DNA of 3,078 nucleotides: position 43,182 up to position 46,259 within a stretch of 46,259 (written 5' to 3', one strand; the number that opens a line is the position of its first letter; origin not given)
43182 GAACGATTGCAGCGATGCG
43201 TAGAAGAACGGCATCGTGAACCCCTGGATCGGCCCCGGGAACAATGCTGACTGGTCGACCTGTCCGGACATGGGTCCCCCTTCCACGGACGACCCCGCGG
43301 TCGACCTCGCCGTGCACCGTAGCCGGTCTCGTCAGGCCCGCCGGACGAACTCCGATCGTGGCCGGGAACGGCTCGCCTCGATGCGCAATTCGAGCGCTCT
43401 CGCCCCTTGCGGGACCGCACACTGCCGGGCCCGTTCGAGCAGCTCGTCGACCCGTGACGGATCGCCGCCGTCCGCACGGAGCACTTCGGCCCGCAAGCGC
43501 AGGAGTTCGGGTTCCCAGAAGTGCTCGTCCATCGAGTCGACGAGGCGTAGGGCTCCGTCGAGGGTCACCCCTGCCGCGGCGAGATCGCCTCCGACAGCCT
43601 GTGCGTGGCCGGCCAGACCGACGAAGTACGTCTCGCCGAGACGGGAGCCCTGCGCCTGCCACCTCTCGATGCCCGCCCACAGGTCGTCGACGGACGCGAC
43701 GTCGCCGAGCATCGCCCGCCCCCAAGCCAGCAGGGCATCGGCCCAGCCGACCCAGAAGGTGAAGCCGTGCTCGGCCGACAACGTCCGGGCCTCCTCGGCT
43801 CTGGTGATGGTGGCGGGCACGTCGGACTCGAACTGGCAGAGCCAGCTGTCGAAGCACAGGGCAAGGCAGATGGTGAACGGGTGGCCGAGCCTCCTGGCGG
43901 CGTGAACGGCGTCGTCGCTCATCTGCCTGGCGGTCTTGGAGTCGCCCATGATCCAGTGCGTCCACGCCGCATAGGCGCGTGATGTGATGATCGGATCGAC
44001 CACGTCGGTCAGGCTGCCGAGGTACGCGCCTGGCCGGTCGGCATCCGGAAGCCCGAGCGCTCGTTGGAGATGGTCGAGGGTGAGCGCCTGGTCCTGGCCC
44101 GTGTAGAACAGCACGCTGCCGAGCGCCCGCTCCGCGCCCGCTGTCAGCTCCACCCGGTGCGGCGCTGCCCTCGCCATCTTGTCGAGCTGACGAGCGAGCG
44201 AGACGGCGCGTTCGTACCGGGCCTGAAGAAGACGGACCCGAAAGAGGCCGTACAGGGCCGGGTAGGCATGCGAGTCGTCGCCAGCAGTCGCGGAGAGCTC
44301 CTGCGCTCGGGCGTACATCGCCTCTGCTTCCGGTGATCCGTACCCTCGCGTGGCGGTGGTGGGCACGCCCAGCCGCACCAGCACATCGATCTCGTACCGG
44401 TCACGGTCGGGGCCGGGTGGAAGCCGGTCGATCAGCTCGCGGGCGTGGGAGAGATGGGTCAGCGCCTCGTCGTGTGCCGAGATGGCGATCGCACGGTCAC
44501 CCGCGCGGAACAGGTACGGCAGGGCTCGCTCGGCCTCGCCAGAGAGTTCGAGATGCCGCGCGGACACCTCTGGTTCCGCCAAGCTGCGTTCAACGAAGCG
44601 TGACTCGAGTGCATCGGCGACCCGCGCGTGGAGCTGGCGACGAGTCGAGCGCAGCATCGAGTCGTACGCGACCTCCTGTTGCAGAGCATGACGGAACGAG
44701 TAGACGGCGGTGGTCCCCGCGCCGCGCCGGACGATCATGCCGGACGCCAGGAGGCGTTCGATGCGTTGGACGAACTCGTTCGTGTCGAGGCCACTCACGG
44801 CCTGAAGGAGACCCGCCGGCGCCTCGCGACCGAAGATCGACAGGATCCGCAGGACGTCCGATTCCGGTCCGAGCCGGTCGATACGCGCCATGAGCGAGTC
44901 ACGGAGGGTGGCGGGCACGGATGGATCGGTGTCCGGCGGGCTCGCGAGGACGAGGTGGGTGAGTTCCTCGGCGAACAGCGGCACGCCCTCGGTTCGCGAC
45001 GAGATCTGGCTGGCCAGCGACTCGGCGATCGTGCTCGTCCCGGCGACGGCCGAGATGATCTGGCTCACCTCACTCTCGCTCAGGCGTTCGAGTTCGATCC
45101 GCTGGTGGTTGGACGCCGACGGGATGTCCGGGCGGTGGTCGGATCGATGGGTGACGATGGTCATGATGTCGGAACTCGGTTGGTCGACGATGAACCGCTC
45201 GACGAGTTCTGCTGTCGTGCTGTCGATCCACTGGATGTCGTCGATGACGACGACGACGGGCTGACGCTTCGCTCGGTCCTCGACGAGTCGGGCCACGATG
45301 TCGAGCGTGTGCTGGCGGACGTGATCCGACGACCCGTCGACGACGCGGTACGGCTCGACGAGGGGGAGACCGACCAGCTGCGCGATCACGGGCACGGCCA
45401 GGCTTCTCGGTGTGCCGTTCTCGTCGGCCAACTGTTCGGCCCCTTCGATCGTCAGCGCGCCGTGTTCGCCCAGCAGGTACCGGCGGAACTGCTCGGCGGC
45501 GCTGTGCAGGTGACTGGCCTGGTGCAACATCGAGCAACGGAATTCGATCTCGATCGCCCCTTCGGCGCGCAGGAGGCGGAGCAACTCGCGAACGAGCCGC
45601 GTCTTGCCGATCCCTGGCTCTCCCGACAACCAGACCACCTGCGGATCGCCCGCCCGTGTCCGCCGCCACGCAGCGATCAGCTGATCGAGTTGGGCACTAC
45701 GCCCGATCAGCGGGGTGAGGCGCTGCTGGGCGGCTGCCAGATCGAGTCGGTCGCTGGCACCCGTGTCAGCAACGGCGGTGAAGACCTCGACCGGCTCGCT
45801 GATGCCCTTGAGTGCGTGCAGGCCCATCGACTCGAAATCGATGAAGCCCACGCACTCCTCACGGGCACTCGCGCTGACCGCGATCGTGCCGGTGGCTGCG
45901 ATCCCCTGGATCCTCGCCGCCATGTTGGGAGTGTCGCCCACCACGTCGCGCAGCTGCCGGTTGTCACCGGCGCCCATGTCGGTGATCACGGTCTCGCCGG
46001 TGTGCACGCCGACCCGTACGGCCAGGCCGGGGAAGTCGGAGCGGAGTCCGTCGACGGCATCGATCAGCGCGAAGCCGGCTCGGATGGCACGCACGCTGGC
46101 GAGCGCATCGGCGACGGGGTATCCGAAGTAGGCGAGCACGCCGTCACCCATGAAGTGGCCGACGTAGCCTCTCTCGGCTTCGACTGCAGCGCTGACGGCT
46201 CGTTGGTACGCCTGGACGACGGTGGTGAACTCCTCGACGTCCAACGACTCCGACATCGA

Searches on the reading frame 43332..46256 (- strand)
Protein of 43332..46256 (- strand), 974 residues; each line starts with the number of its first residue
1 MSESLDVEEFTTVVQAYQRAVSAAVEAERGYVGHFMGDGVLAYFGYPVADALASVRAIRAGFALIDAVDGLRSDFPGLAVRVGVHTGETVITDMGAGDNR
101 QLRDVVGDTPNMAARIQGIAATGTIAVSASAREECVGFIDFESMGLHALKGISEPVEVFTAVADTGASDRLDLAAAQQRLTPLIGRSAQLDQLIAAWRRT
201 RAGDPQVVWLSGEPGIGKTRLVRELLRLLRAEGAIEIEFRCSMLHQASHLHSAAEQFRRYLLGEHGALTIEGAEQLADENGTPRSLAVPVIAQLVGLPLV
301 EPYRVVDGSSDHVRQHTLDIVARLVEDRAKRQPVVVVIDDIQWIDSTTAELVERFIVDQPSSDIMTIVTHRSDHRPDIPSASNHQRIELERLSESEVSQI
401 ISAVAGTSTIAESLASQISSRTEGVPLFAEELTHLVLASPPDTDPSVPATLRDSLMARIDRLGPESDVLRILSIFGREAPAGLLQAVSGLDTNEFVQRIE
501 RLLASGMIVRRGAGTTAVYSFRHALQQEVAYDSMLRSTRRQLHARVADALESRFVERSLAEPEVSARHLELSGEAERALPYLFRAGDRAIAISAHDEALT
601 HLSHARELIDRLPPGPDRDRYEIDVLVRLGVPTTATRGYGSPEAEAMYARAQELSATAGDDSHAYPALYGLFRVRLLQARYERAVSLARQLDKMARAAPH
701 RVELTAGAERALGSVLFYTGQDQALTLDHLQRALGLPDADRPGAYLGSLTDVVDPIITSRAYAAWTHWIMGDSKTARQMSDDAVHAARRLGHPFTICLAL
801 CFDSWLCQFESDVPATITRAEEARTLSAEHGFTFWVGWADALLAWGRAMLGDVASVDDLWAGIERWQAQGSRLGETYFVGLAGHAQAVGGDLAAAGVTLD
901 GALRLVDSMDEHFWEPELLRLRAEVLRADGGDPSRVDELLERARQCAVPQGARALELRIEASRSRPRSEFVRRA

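Call 21: search_protein_families(library=pfam, proteins=[window:43332-46256:-], max_evalue=0.001)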
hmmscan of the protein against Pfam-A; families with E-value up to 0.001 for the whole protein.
window:43332-46256:- (974 aa): 7 families
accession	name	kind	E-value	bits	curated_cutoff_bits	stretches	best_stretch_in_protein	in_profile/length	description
PF13191.12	AAA_16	-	2.3e-25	90.4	32.6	1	182-362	1-162/167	AAA ATPase domain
PF00211.25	Guanylate_cyc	-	3.1e-09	37.1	21.9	1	35-149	56-170/183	Adenylate and Guanylate cyclase catalytic domain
PF13401.12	AAA_22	-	5.6e-09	36.8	27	1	205-355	5-104/130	AAA domain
PF24883.2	NPHP3_N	-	4e-07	30.8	24.8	1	194-243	12-60/164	Nephrocystin 3, N-terminal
PF05729.18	NACHT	-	1.6e-06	28.5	26.7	1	207-402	2-161/167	NACHT domain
PF00931.28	NB-ARC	-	3.4e-05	23.7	23.5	0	330-429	98-198/248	NB-ARC domain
PF13245.12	AAA_19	-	0.00011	22.8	25.1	1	205-355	11-114/134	AAA domain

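Call 36: search_protein_families(library=padloc, proteins=[window:43332-46256:-], max_evalue=0.001)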
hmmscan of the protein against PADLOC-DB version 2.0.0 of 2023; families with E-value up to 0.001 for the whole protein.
window:43332-46256:- (974 aa): 6 families
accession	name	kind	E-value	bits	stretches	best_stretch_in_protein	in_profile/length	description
PDLC00734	PycC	-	2.3e-11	41.4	1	2-117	204-321/374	Pycsar cyclase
PDLC02367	PycC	-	2.4e-08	31.7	1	4-130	60-187/226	-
PDLC00765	PycC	-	1.8e-05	22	1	33-131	308-408/477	Pycsar cyclase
PDLC02366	PycC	-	8.6e-05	19.6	1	55-134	120-200/486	-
PDLC00764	PycC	-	0.00011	19.3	1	10-66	117-174/449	Pycsar cyclase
PDLC02370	PycC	-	0.00017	19.1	1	5-68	99-163/340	-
